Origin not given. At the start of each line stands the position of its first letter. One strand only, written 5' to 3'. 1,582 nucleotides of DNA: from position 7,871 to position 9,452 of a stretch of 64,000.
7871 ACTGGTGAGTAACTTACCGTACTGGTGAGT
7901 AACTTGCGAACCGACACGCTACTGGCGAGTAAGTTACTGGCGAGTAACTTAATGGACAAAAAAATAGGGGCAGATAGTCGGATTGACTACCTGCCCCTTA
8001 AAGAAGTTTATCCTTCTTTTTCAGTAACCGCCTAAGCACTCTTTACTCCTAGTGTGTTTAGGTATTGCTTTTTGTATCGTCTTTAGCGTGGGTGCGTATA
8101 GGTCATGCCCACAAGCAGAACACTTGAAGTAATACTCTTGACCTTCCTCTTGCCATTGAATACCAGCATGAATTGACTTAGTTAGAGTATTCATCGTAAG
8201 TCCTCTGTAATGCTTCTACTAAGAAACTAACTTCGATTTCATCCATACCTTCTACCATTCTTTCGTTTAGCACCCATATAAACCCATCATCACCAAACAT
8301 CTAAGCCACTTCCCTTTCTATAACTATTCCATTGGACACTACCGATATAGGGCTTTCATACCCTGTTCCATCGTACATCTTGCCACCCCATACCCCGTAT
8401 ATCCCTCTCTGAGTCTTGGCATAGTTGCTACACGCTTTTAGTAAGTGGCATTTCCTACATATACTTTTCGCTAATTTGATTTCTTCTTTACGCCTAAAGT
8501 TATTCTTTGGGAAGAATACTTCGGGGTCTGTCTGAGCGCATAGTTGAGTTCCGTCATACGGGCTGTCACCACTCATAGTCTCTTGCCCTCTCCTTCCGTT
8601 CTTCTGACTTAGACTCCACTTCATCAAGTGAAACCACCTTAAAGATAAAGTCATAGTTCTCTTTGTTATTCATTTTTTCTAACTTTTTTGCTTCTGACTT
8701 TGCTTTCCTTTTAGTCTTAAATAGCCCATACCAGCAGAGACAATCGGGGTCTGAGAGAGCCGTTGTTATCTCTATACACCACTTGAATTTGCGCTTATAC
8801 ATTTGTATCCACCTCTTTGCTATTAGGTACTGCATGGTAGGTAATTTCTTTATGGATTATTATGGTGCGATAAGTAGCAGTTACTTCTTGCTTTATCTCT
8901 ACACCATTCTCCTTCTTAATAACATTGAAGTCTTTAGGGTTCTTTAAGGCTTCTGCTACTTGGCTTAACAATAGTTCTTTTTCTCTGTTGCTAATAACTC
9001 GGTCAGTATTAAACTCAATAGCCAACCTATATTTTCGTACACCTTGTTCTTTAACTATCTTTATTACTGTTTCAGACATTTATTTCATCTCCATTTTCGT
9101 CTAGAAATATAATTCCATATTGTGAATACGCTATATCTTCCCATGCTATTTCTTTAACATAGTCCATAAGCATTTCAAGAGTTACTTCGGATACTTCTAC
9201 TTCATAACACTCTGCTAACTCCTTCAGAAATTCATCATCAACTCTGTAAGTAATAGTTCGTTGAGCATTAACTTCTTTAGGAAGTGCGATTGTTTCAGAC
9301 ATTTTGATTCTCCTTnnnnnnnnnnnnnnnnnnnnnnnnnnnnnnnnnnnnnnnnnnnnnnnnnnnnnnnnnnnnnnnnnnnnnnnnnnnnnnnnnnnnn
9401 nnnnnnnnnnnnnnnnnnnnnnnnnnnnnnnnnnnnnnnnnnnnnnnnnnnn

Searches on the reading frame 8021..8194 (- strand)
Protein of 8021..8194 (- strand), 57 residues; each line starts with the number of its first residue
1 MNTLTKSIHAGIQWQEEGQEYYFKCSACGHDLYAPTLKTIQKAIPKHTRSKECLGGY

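Call 8: search_protein_families(library=pfam, proteins=[window:8021-8194:-], max_evalue=0.01)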
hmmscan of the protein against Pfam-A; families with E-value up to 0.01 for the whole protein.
window:8021-8194:- (57 aa): 0 families

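Call 51: search_protein_families(library=pfam, proteins=[window:8021-8194:-], max_evalue=10)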
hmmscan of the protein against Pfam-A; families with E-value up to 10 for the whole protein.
window:8021-8194:- (57 aa): 1 family
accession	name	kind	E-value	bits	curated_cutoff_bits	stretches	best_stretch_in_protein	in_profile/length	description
PF05207.18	Zn_ribbon_CSL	-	0.027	14.6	29.2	1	13-42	9-36/55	CSL zinc finger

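Call 74: search_protein_families(library=phrogs, proteins=[window:8021-8194:-], max_evalue=0.001)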
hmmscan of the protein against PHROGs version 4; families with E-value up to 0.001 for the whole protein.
window:8021-8194:- (57 aa): 0 families

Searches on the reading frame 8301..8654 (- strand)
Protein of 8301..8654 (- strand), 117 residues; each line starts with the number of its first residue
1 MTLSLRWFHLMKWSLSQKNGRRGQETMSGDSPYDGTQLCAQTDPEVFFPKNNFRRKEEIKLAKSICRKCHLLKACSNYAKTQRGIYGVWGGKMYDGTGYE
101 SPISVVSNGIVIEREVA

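Call 8: search_protein_families(library=pfam, proteins=[window:8301-8654:-], max_evalue=0.01)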
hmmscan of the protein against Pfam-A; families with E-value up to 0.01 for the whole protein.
window:8301-8654:- (117 aa): 1 family
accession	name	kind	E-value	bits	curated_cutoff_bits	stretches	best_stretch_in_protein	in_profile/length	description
PF02467.21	Whib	-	7.2e-14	52.5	23.6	1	37-92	5-57/65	Transcription factor WhiB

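Call 74: search_protein_families(library=phrogs, proteins=[window:8301-8654:-], max_evalue=0.001)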
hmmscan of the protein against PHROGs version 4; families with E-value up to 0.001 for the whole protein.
window:8301-8654:- (117 aa): 9 families
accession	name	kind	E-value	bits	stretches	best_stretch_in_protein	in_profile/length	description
phrog_472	-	transcription regulation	3.8e-13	50.1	1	34-93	41-100/523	WhiB transcriptional factor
phrog_9926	-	transcription regulation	3.5e-11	44.4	1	34-96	25-88/107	transcriptional regulator WhiB-like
phrog_1333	-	unknown function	1.4e-10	42.5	1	37-92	24-77/166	-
phrog_14459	-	transcription regulation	1.1e-08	36.6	1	28-91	11-72/137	transcriptional regulator WhiB-like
phrog_12112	-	transcription regulation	3.3e-08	34.9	1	39-95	13-61/130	transcriptional regulator WhiB-like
phrog_10071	-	transcription regulation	4.2e-08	34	1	30-92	10-73/196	transcriptional regulator WhiB-like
phrog_8273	-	unknown function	7.9e-08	33.5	1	24-92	99-165/216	-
phrog_14304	-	transcription regulation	0.00015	22.6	1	38-95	49-118/187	transcriptional regulator WhiB-like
phrog_31604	-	transcription regulation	0.00083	20.1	1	56-92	35-70/181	transcriptional regulator WhiB-like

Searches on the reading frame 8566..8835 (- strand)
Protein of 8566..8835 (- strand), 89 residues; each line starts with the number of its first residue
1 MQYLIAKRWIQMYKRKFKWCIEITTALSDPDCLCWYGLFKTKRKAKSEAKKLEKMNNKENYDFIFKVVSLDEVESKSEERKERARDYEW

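Call 8: search_protein_families(library=pfam, proteins=[window:8566-8835:-], max_evalue=0.01)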
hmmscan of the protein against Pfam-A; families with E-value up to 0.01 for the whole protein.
window:8566-8835:- (89 aa): 1 family
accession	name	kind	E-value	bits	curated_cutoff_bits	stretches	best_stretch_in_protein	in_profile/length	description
PF08846.15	DUF1816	-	0.0019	18.6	27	1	15-50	4-37/65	Domain of unknown function (DUF1816)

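Call 74: search_protein_families(library=phrogs, proteins=[window:8566-8835:-], max_evalue=0.001)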
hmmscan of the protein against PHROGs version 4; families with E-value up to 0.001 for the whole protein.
window:8566-8835:- (89 aa): 0 families

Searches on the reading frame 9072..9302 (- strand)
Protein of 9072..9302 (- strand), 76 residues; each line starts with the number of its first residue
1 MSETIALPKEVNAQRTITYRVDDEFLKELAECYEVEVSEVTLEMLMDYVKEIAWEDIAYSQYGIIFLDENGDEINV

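Call 51: search_protein_families(library=pfam, proteins=[window:9072-9302:-], max_evalue=10)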
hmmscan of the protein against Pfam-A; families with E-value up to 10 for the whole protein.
window:9072-9302:- (76 aa): 1 family
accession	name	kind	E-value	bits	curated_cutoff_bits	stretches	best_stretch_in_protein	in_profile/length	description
PF05997.17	Nop52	-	0.047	13.7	27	1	3-53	142-194/259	Nucleolar protein,Nop52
